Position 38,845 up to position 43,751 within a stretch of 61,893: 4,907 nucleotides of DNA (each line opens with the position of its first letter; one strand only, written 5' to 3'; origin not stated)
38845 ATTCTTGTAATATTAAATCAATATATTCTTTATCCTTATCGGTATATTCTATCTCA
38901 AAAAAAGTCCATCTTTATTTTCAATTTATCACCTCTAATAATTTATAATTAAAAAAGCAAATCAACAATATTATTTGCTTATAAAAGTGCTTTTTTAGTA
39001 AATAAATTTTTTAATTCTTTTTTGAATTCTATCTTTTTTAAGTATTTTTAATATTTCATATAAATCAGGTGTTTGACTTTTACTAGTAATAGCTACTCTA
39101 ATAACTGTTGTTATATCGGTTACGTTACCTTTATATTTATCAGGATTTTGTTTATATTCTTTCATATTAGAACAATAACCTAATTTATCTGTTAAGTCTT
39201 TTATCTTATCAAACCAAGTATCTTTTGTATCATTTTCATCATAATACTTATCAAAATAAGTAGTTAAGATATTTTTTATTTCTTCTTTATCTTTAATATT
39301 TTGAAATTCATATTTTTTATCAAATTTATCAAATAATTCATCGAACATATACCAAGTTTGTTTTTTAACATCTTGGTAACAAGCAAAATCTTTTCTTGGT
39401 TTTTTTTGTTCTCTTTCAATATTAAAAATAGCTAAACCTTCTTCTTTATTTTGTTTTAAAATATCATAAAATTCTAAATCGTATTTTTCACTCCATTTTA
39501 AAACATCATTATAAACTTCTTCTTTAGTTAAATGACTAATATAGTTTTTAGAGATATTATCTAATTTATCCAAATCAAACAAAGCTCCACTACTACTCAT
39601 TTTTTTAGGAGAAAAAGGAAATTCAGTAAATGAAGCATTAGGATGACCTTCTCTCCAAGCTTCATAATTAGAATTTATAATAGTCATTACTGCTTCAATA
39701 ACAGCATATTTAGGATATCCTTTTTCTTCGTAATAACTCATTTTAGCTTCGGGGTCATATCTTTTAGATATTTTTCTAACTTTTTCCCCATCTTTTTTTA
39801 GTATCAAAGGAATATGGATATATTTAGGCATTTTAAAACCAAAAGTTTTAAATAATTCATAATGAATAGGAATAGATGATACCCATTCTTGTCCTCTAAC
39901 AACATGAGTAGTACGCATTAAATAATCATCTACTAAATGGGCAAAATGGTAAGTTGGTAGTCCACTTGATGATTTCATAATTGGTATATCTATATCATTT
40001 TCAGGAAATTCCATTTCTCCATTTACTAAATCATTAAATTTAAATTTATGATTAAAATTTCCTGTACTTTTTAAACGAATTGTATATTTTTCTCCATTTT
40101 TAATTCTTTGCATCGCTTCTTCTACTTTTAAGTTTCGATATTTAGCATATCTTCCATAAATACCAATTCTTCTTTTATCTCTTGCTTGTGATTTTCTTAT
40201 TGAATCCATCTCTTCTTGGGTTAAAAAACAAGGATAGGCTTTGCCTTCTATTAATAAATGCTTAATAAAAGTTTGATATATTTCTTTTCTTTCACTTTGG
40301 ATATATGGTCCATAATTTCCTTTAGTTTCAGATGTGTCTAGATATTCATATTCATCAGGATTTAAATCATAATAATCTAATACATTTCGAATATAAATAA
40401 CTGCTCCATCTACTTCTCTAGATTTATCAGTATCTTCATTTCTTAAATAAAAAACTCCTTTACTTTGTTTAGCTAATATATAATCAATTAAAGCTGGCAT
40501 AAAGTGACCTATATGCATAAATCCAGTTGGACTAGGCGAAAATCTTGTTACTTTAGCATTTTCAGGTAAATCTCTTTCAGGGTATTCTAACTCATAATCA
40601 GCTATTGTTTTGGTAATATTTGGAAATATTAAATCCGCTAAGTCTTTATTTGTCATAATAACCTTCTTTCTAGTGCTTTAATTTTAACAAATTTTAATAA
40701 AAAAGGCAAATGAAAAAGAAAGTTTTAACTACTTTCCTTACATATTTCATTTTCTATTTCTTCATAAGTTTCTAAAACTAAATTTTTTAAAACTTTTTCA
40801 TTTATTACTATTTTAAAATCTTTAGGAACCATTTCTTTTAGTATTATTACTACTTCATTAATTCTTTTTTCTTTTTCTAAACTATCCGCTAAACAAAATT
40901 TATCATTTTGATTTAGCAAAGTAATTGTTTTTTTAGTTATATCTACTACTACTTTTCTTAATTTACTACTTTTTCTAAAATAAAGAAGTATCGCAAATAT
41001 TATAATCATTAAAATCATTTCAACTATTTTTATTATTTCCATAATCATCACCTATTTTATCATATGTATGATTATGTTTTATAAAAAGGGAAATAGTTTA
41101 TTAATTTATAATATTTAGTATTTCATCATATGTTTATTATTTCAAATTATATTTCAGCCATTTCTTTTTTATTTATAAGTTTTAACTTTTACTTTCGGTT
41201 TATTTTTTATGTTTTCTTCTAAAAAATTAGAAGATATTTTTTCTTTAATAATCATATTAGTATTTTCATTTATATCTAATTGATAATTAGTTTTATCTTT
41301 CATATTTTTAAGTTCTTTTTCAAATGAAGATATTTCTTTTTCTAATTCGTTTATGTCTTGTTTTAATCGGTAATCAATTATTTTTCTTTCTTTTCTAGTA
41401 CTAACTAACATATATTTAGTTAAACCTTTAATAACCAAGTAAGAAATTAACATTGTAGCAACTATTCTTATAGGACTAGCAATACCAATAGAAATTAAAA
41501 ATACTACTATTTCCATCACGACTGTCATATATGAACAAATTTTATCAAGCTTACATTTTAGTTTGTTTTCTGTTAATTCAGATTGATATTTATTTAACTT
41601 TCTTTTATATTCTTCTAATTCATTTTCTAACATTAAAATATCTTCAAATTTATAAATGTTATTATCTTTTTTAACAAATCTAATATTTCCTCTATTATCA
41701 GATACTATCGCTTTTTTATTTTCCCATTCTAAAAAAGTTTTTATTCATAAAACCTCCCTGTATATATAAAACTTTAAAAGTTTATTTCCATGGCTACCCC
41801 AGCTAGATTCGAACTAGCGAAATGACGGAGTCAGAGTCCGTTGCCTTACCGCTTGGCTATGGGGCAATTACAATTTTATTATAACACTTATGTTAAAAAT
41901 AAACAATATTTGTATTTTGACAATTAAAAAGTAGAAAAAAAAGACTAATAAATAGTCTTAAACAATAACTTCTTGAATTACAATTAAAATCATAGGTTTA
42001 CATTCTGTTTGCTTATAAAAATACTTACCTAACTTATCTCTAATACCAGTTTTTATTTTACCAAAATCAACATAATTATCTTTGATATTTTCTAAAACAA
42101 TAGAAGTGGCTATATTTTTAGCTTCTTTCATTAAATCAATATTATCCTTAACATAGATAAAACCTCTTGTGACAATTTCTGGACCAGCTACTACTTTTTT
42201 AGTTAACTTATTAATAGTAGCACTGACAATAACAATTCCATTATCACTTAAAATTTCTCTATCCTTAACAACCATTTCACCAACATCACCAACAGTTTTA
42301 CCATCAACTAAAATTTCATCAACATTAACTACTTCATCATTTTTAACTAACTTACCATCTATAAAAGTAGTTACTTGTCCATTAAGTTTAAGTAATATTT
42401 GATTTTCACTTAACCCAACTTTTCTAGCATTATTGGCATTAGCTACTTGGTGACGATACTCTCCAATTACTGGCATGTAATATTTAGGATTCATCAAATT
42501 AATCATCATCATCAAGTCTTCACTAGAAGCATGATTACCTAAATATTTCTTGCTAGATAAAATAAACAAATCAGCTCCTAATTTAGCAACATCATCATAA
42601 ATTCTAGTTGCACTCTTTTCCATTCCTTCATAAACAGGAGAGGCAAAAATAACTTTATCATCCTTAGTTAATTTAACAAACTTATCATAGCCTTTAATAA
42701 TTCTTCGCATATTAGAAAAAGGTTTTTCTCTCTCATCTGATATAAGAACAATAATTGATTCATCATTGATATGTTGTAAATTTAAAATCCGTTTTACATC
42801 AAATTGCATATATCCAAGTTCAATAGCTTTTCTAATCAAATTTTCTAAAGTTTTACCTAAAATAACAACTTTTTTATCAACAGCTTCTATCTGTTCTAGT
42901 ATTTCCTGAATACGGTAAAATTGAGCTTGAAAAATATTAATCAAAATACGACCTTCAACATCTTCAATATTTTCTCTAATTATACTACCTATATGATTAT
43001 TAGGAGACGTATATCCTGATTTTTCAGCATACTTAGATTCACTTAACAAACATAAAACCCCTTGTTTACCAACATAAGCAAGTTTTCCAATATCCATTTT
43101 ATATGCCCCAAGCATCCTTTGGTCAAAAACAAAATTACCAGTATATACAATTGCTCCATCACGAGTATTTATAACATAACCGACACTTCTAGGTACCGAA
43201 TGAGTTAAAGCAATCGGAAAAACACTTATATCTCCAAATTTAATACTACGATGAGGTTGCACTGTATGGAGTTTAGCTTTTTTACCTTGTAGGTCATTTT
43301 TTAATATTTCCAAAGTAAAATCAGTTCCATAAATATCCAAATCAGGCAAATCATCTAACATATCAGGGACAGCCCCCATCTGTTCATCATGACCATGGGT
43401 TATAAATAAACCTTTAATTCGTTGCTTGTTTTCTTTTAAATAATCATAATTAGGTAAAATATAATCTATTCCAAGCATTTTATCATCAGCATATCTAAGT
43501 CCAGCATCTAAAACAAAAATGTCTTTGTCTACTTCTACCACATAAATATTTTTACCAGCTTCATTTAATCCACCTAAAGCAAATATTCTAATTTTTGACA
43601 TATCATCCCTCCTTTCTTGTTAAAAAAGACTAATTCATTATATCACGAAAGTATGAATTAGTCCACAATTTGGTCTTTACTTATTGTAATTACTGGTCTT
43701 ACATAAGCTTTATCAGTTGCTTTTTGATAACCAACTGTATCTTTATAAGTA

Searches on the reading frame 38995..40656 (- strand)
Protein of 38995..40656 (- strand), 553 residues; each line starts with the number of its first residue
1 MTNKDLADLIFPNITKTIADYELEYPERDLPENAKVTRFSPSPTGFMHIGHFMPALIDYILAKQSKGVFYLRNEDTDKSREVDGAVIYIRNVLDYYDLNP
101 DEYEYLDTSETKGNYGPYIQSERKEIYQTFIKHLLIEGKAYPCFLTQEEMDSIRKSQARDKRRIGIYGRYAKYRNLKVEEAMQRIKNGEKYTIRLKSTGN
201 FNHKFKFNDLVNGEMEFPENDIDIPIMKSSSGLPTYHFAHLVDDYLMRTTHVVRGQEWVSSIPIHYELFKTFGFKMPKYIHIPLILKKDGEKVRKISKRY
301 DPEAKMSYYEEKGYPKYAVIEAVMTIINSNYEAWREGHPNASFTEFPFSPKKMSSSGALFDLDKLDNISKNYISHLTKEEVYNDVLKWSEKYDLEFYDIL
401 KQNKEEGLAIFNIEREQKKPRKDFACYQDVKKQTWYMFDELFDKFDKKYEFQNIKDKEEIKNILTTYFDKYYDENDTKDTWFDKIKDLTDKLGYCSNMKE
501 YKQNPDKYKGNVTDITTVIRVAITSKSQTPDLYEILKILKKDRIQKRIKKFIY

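Call 73: search_protein_families(library=ncbifam, proteins=[window:38995-40656:-], max_evalue=1e-10)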
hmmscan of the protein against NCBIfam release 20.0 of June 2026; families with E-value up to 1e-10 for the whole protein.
window:38995-40656:- (553 aa): 10 families
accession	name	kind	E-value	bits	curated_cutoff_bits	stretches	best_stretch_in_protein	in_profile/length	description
TIGR00464.1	gltX_bact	equivalog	5.9e-92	309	289.95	1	37-552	4-468/470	glutamate--tRNA ligase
TIGR03838.1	queuosine_YadB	equivalog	2e-46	158.6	276.7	1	36-296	2-233/272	tRNA glutamyl-Q(34) synthetase GluQRS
NF004315.1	PRK05710.1-4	equivalog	2.9e-43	148.3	250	1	37-298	1-253/274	tRNA glutamyl-Q(34) synthetase GluQRS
NF004314.0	PRK05710.1-3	equivalog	6e-43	147.3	256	1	34-296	6-236/297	tRNA glutamyl-Q(34) synthetase GluQRS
NF004313.0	PRK05710.1-2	equivalog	2e-33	115.8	380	1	36-296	6-245/299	tRNA glutamyl-Q(34) synthetase GluQRS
NF004312.0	PRK05710.1-1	equivalog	1e-29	103.9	453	1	33-334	12-270/306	tRNA glutamyl-Q(34) synthetase GluQRS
NF003169.0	PRK04156.1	equivalog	3.5e-27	95.3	516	1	26-281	90-328/567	glutamate--tRNA ligase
TIGR00463.1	gltX_arch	equivalog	6.2e-23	81.1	401.75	1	28-283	84-320/560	glutamate--tRNA ligase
NF011291.0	PRK14703.1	equivalog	3.1e-12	45.6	681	1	34-189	31-169/769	glutamine--tRNA ligase/YqeY domain fusion protein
TIGR00440.1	glnS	equivalog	3.3e-12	46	425.8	1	37-259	3-208/524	glutamine--tRNA ligase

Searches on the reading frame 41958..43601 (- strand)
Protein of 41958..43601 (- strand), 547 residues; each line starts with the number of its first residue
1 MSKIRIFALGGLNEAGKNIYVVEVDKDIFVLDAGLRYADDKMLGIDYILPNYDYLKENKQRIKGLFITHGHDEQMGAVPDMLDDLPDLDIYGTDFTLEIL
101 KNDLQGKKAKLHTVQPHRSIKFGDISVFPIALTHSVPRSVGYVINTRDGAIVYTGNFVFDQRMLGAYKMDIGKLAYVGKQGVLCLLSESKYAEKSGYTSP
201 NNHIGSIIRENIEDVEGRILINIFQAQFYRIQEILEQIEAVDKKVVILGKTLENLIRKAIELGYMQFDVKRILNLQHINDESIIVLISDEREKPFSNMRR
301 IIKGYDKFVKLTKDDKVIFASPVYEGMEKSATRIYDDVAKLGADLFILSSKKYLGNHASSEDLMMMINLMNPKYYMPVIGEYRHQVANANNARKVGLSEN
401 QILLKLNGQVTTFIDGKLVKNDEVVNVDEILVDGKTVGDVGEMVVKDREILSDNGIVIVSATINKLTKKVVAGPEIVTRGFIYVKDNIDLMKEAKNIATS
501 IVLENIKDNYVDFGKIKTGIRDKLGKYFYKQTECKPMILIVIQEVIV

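Call 73: search_protein_families(library=ncbifam, proteins=[window:41958-43601:-], max_evalue=1e-10)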
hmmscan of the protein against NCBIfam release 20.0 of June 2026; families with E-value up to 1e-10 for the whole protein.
window:41958-43601:- (547 aa): 2 families
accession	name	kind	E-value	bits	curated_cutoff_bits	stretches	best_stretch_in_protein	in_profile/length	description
NF047419.1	RNase_J1_RnjA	exception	4.4e-138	461.4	820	1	4-544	2-548/549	ribonuclease J1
TIGR00649.1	MG423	subfamily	6.4e-130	434.1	400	1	4-543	1-546/546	RNase J family beta-CASP ribonuclease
